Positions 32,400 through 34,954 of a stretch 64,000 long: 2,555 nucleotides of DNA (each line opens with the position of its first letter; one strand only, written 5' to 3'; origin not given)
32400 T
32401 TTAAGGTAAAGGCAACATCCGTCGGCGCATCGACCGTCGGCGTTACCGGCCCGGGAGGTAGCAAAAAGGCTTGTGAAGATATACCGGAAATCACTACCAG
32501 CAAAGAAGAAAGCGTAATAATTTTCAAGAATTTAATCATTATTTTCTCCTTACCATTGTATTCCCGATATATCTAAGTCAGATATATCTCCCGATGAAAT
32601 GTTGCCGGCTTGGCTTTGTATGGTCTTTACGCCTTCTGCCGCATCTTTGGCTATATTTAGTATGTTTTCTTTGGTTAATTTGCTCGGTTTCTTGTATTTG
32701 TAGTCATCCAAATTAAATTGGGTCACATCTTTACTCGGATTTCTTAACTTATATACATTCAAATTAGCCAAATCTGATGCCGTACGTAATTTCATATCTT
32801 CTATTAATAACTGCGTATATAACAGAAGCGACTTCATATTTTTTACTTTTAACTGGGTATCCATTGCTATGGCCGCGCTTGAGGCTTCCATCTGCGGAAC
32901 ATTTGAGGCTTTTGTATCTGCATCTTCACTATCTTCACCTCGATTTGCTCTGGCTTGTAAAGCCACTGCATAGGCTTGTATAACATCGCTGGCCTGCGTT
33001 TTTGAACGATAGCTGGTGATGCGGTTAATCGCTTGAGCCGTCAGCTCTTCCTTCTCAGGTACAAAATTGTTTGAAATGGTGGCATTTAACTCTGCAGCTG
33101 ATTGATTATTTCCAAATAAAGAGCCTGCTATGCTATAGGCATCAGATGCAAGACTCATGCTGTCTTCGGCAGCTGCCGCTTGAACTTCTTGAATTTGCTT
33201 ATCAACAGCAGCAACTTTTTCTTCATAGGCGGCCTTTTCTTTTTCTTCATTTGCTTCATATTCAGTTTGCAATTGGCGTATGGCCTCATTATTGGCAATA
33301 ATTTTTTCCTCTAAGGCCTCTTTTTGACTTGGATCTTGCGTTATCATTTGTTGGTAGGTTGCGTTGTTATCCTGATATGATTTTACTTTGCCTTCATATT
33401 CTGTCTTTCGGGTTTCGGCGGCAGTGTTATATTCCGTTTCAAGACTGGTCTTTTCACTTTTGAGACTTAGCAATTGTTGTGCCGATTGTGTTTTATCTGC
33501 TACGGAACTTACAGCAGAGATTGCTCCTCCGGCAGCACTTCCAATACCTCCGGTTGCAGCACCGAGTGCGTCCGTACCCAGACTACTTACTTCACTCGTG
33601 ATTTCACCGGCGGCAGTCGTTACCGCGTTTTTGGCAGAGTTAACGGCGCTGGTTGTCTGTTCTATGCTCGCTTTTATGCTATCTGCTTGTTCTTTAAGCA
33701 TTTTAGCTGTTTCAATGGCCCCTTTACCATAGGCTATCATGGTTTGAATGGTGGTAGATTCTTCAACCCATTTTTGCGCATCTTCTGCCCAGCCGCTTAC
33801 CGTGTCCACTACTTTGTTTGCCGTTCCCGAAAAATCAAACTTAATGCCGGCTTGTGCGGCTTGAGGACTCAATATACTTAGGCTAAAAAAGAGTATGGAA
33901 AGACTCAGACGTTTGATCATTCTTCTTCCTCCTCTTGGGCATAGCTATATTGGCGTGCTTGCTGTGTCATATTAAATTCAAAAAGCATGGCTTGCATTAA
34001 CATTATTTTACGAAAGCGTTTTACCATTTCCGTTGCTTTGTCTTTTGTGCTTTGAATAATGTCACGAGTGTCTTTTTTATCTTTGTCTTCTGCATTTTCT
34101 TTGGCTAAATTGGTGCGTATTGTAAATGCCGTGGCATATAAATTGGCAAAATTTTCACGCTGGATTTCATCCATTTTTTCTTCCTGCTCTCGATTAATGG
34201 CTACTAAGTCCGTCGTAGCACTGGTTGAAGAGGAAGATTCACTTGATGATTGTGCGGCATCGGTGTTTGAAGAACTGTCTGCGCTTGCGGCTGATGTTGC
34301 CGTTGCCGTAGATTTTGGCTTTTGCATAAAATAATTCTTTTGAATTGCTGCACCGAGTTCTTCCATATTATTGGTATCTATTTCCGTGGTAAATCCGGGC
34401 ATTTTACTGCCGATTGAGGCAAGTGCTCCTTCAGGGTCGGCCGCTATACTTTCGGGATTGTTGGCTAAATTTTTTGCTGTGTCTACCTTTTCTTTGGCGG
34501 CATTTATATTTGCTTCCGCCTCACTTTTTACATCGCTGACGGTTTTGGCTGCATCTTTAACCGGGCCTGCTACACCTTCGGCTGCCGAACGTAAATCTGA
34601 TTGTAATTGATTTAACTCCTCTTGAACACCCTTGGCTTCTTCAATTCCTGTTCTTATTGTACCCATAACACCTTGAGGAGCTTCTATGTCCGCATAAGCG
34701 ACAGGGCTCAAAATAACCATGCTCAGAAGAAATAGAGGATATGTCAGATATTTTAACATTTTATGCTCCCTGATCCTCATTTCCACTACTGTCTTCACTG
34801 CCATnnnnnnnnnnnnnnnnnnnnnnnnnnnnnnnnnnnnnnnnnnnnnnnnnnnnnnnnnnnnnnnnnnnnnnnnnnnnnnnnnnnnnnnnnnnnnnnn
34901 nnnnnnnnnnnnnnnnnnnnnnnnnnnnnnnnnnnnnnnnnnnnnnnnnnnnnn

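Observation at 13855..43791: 30-kb single-operon VirB-type T4SS with a Rickettsiales-like B8-B7-B8-B9 duplication, extreme gene gigantism and no coupling protein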

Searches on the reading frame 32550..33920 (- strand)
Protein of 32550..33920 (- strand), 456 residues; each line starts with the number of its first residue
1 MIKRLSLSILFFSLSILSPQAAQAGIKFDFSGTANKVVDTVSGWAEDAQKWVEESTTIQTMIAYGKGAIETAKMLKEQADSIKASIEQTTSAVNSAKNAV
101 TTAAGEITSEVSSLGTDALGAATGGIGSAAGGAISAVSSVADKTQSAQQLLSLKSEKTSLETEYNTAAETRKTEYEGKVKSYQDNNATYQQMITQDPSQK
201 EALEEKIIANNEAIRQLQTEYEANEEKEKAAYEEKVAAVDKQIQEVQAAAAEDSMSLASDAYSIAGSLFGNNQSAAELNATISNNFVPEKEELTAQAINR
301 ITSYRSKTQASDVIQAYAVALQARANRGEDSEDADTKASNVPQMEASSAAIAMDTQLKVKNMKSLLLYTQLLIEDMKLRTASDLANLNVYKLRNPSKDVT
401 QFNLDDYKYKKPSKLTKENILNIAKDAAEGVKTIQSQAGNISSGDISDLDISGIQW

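Call 3: search_protein_families(library=pfam, proteins=[window:32550-33920:-], max_evalue=0.01)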
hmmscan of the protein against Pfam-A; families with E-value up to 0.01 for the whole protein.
window:32550-33920:- (456 aa): 0 families

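Call 10: search_protein_families(library=ncbifam, proteins=[window:32550-33920:-], max_evalue=0.01)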
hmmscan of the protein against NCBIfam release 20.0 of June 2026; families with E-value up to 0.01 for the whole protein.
window:32550-33920:- (456 aa): 0 families

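Call 31: search_protein_families(library=pfam, proteins=[window:32550-33920:-], max_evalue=10)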
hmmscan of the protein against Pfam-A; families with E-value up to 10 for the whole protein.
window:32550-33920:- (456 aa): 11 families
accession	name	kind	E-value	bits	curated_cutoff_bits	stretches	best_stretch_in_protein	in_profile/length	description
PF11348.13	DUF3150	-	0.043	13.6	24.9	1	154-253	87-184/257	Protein of unknown function (DUF3150)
PF04899.17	MbeD_MobD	-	0.17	12.5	21.6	1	158-208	2-52/70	MbeD/MobD like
PF18977.5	DUF5713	-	0.45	11.3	27.3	1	190-238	34-83/107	Family of unknown function (DUF5713)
PF00715.22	IL2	-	0.45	10.9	26.2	1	346-441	12-104/145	Interleukin 2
PF24465.1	Tri-helical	-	0.59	11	27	1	34-68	29-63/85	Tri-helical domain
PF09816.14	EAF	-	0.72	10.7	26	1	146-202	32-88/105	RNA polymerase II transcription elongation factor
PF11353.13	DUF3153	-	0.91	9.6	21.4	1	203-294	13-102/191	Protein of unknown function (DUF3153)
PF08702.15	Fib_alpha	-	2.8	8.6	29.9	1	155-227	42-117/143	Fibrinogen alpha/beta chain family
PF11896.14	GlgE_dom_N_S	-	7.1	7.4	25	1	38-102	88-148/179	Alpha-1,4-glucan:maltose-1-phosphate maltosyltransferase, domain N/S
PF07851.19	TMEM120A-B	-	8.2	6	29.8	1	173-253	5-85/324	TMEM120A/B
PF09278.17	MerR-DNA-bind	-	10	7.3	25.4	1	214-251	20-60/65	MerR, DNA binding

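Call 56: search_solved_structures(query=A2, max_evalue=10)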
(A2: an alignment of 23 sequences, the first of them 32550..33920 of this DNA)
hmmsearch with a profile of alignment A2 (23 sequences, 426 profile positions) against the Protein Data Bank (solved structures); distinct sequences matched with E-value up to 10: 68 (the best 60 are shown).
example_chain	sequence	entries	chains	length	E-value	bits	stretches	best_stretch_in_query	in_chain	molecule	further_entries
4lin_A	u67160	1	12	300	0.00036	22.8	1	92-258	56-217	Tail needle protein gp26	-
8qox_B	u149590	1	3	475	0.0015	20.7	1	158-258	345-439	Conserved membrane protein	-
5xg2_A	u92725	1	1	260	0.0041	19.3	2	134-243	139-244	Chromosome partition protein Smc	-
9tlw_A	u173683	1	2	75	0.0057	18.8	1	155-212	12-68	Sc-apCC-2-MCL-1-4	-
9tll_A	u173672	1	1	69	0.0078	18.4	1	156-213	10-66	Sc-apCC-2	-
5g6u_A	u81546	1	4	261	0.019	17.1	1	169-256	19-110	LANGERIN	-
6wg6_A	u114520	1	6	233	0.034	16.2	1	112-161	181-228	Structural maintenance of chromosomes protein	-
7muc_AF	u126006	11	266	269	0.042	15.9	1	178-248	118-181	DotF | IcmG (DotF)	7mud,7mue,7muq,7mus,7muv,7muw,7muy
2d3e_A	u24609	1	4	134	0.048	15.8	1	134-258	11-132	General control protein GCN4 and Tropomyosin 1 alpha chain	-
7wz8_C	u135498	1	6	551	0.048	15.8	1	169-255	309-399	SNAP-tag,C-type lectin domain family 4 member K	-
2yo3_A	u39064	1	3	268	0.057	15.5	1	179-259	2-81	GENERAL CONTROL PROTEIN GCN4, PUTATIVE INNER MEMBRANE PROTEIN, GENERAL CONTROL PROTEIN GCN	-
7p3h_A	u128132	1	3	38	0.098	14.7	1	173-203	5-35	Peptide HC02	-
1ez3_A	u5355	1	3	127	0.11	14.6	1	151-232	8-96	SYNTAXIN-1A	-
8yj5_A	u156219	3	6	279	0.11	14.5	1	174-214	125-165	Iron ABC transporter substrate-binding lipoprotein MtsA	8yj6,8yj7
8yj8_A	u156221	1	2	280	0.11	14.5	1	174-214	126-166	Iron ABC transporter substrate-binding lipoprotein MtsA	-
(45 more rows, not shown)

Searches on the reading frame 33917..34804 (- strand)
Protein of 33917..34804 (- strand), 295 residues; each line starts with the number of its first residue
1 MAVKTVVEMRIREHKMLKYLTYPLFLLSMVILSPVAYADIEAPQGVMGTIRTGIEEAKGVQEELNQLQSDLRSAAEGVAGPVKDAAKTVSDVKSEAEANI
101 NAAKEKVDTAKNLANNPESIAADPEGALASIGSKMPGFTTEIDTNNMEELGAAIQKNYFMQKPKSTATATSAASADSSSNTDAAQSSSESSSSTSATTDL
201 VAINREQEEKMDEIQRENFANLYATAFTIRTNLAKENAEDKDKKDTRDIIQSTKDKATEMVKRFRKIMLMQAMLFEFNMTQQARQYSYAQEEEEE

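Call 3: search_protein_families(library=pfam, proteins=[window:33917-34804:-], max_evalue=0.01)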
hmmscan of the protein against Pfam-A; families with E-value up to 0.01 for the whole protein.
window:33917-34804:- (295 aa): 0 families

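Call 10: search_protein_families(library=ncbifam, proteins=[window:33917-34804:-], max_evalue=0.01)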
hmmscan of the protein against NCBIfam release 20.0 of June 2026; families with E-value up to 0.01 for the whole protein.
window:33917-34804:- (295 aa): 1 family
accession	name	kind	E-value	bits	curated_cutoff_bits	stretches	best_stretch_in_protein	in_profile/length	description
TIGR01399.1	hrcV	equivalog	0.00093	17.7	692.25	1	85-272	335-519/677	type III secretion system export apparatus subunit SctV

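Call 31: search_protein_families(library=pfam, proteins=[window:33917-34804:-], max_evalue=10)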
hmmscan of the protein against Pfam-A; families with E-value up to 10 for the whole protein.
window:33917-34804:- (295 aa): 3 families
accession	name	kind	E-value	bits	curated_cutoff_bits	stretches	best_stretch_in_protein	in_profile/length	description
PF21329.2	CYP38_PsbQ-like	-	0.99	10.4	27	1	57-112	17-74/117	Peptidyl-prolyl cis-trans isomerase CYP38-like, PsbQ-like domain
PF04388.17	Hamartin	-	2.7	7.1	25.9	1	74-271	273-460/727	Hamartin protein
PF07989.16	Cnn_1N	-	9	7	28.5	1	205-258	3-50/74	Centrosomin N-terminal motif 1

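Call 74: find_homologous_proteins(query=window:33917-34804:-, max_evalue=0.001)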
Query window:33917-34804:- (295 aa): 26 proteins with E <= 0.001 among 3707 candidates.
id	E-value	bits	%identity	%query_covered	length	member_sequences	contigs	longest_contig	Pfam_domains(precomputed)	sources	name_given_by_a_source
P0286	2.1e-167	573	100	95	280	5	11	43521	-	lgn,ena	-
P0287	1.5e-133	462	77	99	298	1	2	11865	-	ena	-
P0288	6.5e-93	329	62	88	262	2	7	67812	-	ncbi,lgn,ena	-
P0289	6.1e-86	306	60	95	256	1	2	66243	-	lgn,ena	-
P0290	3.4e-83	297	57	95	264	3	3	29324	-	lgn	-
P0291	6.8e-83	296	58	94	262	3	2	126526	-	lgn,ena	-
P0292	7.5e-83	296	57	94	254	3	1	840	-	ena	-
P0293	4.7e-82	294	56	94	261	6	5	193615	-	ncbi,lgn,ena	-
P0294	2.8e-80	288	59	95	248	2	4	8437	-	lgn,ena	-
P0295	2.7e-79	285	53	94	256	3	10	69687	-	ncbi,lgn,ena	-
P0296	7.6e-78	280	55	94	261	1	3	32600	-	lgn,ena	-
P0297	1.0e-77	279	54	94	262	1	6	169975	-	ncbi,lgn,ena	-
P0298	2.5e-76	275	55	94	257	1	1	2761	-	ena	-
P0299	3.3e-76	274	53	90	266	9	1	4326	-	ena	-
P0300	3.1e-75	271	53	94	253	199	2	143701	-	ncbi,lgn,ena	-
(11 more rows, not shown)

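Call 81: predict_structure(alignment_id=A7)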
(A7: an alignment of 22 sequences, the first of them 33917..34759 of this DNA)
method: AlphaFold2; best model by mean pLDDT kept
length: 280 residues; sequences in the alignment: 22
mean_pLDDT: 47.3   pTM: 0.31
mean pLDDT of the five models: 47.3, 46.2, 42.1, 41.8, 36.8
residues with pLDDT >= 90: 0; 70-90: 0; 50-70: 124; < 50: 156
segments of 3 or more residues with pLDDT < 50: 1-3, 17-35, 60-65, 98-133, 135-183, 196-198, 200-212, 266-280
pLDDT, mean of each block of 10 residues (from residue 1): 52 46 37 49 57 55 47 58 57 51 41 41 41 46 42 35 31 33 49 50 47 51 55 57 57 54 47 39
secondary structure, 60 per line:
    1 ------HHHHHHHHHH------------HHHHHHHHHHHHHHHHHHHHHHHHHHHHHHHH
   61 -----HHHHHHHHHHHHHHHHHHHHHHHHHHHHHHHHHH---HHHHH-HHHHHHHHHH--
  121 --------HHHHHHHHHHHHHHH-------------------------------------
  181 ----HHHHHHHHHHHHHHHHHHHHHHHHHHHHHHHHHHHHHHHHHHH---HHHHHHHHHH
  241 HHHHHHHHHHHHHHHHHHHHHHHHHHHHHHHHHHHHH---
elements in order: H7-16 H29-60 H66-99 H103-107 H109-118 H129-143 H185-227 H231-277
